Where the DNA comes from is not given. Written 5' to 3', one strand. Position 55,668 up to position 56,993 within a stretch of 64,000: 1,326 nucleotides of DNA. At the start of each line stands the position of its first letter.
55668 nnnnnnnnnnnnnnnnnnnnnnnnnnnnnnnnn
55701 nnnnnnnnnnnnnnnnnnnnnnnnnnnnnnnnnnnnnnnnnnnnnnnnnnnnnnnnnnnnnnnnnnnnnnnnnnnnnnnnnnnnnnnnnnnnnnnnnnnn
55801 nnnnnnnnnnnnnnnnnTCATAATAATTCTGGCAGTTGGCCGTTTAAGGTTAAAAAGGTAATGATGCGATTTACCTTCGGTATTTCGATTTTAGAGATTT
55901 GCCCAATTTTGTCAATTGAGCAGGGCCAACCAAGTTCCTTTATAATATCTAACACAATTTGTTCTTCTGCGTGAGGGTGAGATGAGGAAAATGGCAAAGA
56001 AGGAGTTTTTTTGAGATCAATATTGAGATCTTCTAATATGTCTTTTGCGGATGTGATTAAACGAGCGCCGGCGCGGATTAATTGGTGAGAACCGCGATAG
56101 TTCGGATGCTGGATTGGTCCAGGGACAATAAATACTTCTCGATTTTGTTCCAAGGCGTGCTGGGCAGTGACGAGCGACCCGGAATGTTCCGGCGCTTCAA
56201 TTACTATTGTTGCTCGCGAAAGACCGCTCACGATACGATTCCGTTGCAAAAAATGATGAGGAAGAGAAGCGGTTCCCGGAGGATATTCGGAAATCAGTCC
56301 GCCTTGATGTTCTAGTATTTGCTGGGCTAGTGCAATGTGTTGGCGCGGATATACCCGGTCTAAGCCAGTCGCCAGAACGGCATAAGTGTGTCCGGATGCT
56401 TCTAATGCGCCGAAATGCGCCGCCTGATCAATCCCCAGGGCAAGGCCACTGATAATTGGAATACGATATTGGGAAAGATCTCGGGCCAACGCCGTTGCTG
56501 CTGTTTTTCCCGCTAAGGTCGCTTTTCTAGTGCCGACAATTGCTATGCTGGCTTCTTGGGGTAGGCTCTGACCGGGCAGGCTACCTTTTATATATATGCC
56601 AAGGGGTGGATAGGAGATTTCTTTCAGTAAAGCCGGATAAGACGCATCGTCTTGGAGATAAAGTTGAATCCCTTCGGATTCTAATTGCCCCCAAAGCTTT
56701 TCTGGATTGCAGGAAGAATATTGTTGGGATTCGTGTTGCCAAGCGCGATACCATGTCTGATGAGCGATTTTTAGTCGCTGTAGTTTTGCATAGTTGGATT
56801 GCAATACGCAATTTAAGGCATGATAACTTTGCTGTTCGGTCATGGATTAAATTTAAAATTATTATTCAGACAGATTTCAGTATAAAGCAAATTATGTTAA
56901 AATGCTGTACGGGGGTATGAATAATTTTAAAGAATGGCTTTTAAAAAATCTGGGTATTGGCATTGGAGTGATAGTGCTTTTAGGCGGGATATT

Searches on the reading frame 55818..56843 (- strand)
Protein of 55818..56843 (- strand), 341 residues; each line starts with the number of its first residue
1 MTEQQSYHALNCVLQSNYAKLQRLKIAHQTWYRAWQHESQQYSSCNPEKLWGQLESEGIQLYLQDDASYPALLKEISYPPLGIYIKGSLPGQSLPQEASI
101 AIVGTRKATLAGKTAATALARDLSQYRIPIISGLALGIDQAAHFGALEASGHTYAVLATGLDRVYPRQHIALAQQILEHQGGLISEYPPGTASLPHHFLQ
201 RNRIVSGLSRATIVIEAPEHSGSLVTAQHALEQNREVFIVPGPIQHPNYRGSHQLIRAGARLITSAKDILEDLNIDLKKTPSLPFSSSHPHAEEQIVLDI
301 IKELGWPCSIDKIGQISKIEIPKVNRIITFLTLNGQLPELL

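Call 80: search_protein_families(library=pfam, proteins=[window:55818-56843:-], max_evalue=0.0001)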
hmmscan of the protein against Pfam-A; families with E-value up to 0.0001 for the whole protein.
window:55818-56843:- (341 aa): 1 family
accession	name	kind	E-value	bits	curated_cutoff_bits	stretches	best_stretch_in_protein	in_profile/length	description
PF02481.21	DNA_processg_A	-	4.3e-75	252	29.6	1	54-264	2-211/212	DNA recombination-mediator protein A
